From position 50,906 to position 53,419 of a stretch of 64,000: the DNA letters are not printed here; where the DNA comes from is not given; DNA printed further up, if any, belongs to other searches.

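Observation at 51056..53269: Priming phosphoglycosyl transferase with permuted domain order and a C-terminal phospho-receiver domain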

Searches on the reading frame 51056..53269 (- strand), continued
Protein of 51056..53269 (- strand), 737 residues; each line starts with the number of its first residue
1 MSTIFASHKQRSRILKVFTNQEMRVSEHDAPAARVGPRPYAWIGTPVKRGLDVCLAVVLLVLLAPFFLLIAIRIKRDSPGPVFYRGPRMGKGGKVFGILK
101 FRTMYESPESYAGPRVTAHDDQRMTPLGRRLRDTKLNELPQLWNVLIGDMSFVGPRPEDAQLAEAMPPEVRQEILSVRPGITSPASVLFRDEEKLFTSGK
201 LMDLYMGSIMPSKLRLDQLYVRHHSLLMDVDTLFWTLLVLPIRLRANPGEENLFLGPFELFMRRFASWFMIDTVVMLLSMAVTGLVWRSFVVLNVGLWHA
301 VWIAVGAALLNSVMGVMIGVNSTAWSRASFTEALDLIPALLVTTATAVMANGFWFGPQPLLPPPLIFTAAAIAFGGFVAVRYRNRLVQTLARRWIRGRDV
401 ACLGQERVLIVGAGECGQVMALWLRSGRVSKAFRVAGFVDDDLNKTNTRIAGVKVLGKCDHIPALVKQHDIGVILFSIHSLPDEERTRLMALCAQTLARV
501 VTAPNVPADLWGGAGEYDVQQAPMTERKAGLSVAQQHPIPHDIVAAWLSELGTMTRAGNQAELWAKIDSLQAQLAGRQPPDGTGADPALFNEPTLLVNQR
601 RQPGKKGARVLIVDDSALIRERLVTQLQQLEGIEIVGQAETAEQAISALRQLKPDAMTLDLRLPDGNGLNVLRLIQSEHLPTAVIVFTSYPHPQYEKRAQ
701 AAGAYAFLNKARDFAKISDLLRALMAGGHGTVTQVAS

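Call 24: search_solved_structures(query=window:51056-53269:-, max_evalue=0.01, show_alignments=2)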
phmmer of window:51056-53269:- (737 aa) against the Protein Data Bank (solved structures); distinct sequences matched with E-value up to 0.01: 177 (the best 60 are shown).
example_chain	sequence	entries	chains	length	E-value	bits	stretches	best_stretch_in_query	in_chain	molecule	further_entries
30wc_A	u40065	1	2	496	2e-21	79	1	26-192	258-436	Undecaprenyl-phosphate galactose phosphotransferase WbaP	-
9s7s_A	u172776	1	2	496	2e-21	79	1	26-192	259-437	UDP-Gal::undecaprenolphosphate Gal-1-P transferase WbaP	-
9s8l_A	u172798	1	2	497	2.1e-21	79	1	26-192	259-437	UDP-Gal::undecaprenolphosphate Gal-1-P transferase WbaP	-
30us_A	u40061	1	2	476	3.2e-21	78.4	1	26-191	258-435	UDP-Gal::undecaprenolphosphate Gal-1-P transferase WbaP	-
8e37_B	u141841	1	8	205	3.9e-20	74.8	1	47-191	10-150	N,N'-diacetylbacilliosaminyl-1-phosphate transferase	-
8g1n_A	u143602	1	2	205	1e-19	73.4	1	47-191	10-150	N,N'-diacetylbacilliosaminyl-1-phosphate transferase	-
8t53_A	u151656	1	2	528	3.1e-17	65.2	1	46-190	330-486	Undecaprenyl-phosphate galactose phosphotransferase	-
9xzo_A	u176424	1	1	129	7.3e-16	60.7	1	608-728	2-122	De novo protein M1X0B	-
4e7o_A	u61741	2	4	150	9e-14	53.8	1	607-727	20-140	Response regulator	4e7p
4hye_A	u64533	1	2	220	2.2e-13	52.5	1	604-727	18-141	Response regulator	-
4zmr_A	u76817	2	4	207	2.6e-13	52.3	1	608-727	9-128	Response regulator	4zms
1s8n_A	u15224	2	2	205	1.6e-12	49.6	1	608-724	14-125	putative antiterminator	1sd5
3cz5_A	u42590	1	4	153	2.4e-12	49.1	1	607-731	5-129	Two-component response regulator, LuxR family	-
3eul_A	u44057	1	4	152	1.4e-11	46.5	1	603-713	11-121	POSSIBLE NITRATE/NITRITE RESPONSE TRANSCRIPTIONAL REGULATORY PROTEIN NARL (DNA-binding res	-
4iga_A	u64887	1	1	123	2.6e-11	45.6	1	606-717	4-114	Chemotaxis protein CheY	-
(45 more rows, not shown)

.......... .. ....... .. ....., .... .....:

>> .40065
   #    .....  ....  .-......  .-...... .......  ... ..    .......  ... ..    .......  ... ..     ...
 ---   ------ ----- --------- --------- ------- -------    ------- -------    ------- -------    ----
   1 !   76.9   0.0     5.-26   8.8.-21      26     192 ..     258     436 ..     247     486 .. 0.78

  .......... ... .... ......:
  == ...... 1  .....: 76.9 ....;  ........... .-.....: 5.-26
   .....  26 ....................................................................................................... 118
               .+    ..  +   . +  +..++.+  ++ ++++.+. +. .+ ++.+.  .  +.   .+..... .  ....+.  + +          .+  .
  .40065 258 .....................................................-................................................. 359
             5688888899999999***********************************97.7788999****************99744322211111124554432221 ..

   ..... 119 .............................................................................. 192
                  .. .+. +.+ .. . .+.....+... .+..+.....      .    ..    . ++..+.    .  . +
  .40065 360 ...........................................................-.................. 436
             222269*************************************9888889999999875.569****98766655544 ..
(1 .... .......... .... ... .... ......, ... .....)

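Call 26: find_related_loci(query=window:51056-53269:-, collection=genome_contigs, flank=10000)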
Query window:51056-53269:- (737 aa) in genome_contigs; peptide patterns used: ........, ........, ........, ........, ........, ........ (x = any residue, [..] = any of these).
28 stretches matched a pattern; 5 encode a relative of the query (tblastn E <= 1e-3); 4 distinct loci.
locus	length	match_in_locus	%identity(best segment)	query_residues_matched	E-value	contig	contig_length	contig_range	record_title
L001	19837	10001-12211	89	1-737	0e+0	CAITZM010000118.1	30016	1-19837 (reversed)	MAG: uncultured Lentisphaerae bacterium isolate LJ_bin-4696 genome assembly, contig: bin-4696:118/191, whole genome shot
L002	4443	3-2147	47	482-737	3e-54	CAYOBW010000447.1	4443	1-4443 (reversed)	MAG TPA_asm: uncultured Victivallales bacterium isolate SRP272421_co2_758 genome assembly, contig: NODE_83572_length_444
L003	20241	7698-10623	66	541-728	3e-50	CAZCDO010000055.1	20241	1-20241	MAG TPA_asm: uncultured Verrucomicrobiota bacterium isolate SRP272421_co1_708 genome assembly, contig: NODE_7075_length_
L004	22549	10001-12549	68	603-736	3e-49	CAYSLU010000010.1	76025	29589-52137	MAG TPA_asm: uncultured Verrucomicrobiota bacterium isolate SRP272421_co4_691 genome assembly, contig: NODE_437_length_7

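Call 31: search_protein_families(library=pfam, proteins=[L003:5727-8573:+, L003:8706-9905:+, L003:10261-12210:+, L004:8048-10852:+, L004:10906-12063:+, L004:12169-12564:+, L004:12561-14831:+, L002:625-1761:+, L002:1554-2150:+, L002:2182-3528:+], max_evalue=0.0001)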
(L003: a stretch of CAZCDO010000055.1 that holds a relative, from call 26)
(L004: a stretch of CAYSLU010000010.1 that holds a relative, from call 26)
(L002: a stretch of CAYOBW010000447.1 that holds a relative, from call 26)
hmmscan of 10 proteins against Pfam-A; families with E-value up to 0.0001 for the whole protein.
L003:5727-8573:+ (948 aa): 9 families
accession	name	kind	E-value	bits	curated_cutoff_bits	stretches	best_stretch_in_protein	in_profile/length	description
PF02719.21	Polysacc_synt_2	-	1.3e-108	363.1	20.2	1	293-573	1-290/293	Polysaccharide biosynthesis protein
PF00072.30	Response_reg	-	5e-39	133.4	30.2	2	822-931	1-108/111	Response regulator receiver domain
PF01370.27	Epimerase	-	9e-20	71.5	20.9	1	293-503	1-227/240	NAD dependent epimerase/dehydratase family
PF13727.12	CoA_binding_3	-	8.1e-17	62.2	25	1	70-248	9-175/175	CoA-binding domain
PF04321.23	RmlD_sub_bind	-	8.8e-15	55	27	1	293-461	3-157/287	RmlD substrate binding domain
PF16363.11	GDP_Man_Dehyd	-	4.2e-12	46.6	27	1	294-417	1-130/332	GDP-mannose 4,6 dehydratase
PF01073.25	3Beta_HSD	-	5.1e-08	32.7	22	1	294-422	1-122/280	3-beta hydroxysteroid dehydrogenase/isomerase family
PF07993.18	NAD_binding_4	-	2.6e-05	24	20.1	1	295-421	1-141/258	Male sterility protein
PF08659.16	KR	-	2.8e-05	24.6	22.6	1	292-418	2-138/180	KR domain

L003:8706-9905:+ (399 aa): 4 families
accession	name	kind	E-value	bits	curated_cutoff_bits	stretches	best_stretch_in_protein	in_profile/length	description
PF00072.30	Response_reg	-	3.5e-23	82.3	30.2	1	29-138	1-110/111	Response regulator receiver domain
PF02518.31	HATPase_c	-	1.8e-15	57.7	26.4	1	308-396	3-107/111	Histidine kinase-, DNA gyrase B-, and HSP90-like ATPase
PF07730.19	HisKA_3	-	9.4e-09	36.1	24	1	197-266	1-66/68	Histidine kinase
PF13581.12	HATPase_c_2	-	1.8e-06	28.4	27.4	1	314-362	35-88/127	Histidine kinase-like ATPase domain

L003:10261-12210:+ (649 aa): 5 families
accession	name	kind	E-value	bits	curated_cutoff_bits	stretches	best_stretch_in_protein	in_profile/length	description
PF00072.30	Response_reg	-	3.6e-41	140.2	30.2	2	3-108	1-104/111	Response regulator receiver domain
PF02518.31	HATPase_c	-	1.7e-25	90.1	26.4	1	518-641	3-110/111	Histidine kinase-, DNA gyrase B-, and HSP90-like ATPase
PF00512.31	HisKA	-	1.1e-13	51.4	26.9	1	410-472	3-64/66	His Kinase A (phospho-acceptor) domain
PF08448.16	PAS_4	-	1.9e-05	25.3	23.1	1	300-387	14-109/110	PAS fold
PF13188.13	PAS_8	-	3.4e-05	24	21.8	0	274-334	3-51/65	PAS domain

L004:8048-10852:+ (934 aa): 8 families
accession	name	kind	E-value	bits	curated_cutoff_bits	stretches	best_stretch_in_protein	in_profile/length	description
PF02719.21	Polysacc_synt_2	-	2.4e-108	362.2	20.2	1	293-573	1-290/293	Polysaccharide biosynthesis protein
PF00072.30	Response_reg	-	1.6e-38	131.7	30.2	2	807-917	1-109/111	Response regulator receiver domain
PF01370.27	Epimerase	-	9.7e-23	81.3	20.9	1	293-480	1-203/240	NAD dependent epimerase/dehydratase family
PF04321.23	RmlD_sub_bind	-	3.2e-17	63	27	1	293-479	3-176/287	RmlD substrate binding domain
PF13727.12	CoA_binding_3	-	8.3e-16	58.9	25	1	63-248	3-175/175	CoA-binding domain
PF16363.11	GDP_Man_Dehyd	-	3.1e-14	53.6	27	1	294-417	1-130/332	GDP-mannose 4,6 dehydratase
PF01073.25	3Beta_HSD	-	2.8e-09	36.9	22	1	294-422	1-122/280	3-beta hydroxysteroid dehydrogenase/isomerase family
PF08659.16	KR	-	4.8e-06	27.1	22.6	1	293-419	3-139/180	KR domain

L004:10906-12063:+ (385 aa): 4 families
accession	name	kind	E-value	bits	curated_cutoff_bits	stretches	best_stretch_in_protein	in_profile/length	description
PF00072.30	Response_reg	-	8.7e-23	81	30.2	1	4-113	1-110/111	Response regulator receiver domain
PF02518.31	HATPase_c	-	6e-17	62.5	26.4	1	283-374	3-110/111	Histidine kinase-, DNA gyrase B-, and HSP90-like ATPase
PF07730.19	HisKA_3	-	3.5e-10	40.7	24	1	172-241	1-66/68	Histidine kinase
PF13581.12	HATPase_c_2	-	3e-06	27.7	27.4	1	289-335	35-86/127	Histidine kinase-like ATPase domain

L004:12169-12564:+ (131 aa): 1 family
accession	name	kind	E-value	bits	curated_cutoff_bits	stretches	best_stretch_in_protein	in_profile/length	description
PF00072.30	Response_reg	-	1.8e-21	76.8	30.2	1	3-113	1-109/111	Response regulator receiver domain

L004:12561-14831:+ (756 aa): 7 families
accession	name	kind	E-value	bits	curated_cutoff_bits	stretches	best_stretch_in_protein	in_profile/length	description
PF02518.31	HATPase_c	-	8.7e-25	87.8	26.4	1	626-733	4-109/111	Histidine kinase-, DNA gyrase B-, and HSP90-like ATPase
PF13426.13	PAS_9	-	4.1e-11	43.5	27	1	372-473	2-103/103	PAS domain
PF02743.24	dCache_1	-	4.3e-08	33.4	45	1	155-301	102-239/240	Cache domain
PF13188.13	PAS_8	-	9.4e-08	32.1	21.8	1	362-413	2-50/65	PAS domain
PF00989.32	PAS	-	5.5e-07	30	22.6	1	362-471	2-113/113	PAS fold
PF00512.31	HisKA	-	1.8e-05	25.1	26.9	0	497-579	4-63/66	His Kinase A (phospho-acceptor) domain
PF08448.16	PAS_4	-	9.3e-05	23.1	23.1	0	367-448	1-69/110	PAS fold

L002:625-1761:+ (378 aa): 4 families
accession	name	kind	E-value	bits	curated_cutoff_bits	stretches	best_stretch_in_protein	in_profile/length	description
PF00072.30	Response_reg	-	3.8e-22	79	30.2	1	4-113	1-110/111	Response regulator receiver domain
PF02518.31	HATPase_c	-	9.6e-18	65.1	26.4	1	282-373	3-110/111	Histidine kinase-, DNA gyrase B-, and HSP90-like ATPase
PF07730.19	HisKA_3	-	7.2e-11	42.9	24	1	172-240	1-66/68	Histidine kinase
PF13581.12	HATPase_c_2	-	5.5e-07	30.1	27.4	1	289-336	36-88/127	Histidine kinase-like ATPase domain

L002:1554-2150:+ (198 aa): 1 family
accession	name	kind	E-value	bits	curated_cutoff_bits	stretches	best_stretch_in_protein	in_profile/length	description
PF00072.30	Response_reg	-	6.7e-21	75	30.2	1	71-179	1-107/111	Response regulator receiver domain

L002:2182-3528:+ (448 aa): 6 families
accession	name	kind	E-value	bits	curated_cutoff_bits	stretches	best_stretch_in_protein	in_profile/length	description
PF02518.31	HATPase_c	-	4.2e-22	79.1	26.4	1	304-439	3-109/111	Histidine kinase-, DNA gyrase B-, and HSP90-like ATPase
PF08447.18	PAS_3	-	5.2e-20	71.9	25.6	1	42-125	3-88/89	PAS fold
PF00512.31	HisKA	-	3.4e-13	49.9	26.9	1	195-258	3-65/66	His Kinase A (phospho-acceptor) domain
PF08448.16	PAS_4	-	1.2e-11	45.2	23.1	1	25-134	2-110/110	PAS fold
PF00989.32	PAS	-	1.9e-09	37.9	22.6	1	19-127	2-111/113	PAS fold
PF13426.13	PAS_9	-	1.8e-05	25.4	27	1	34-131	7-103/103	PAS domain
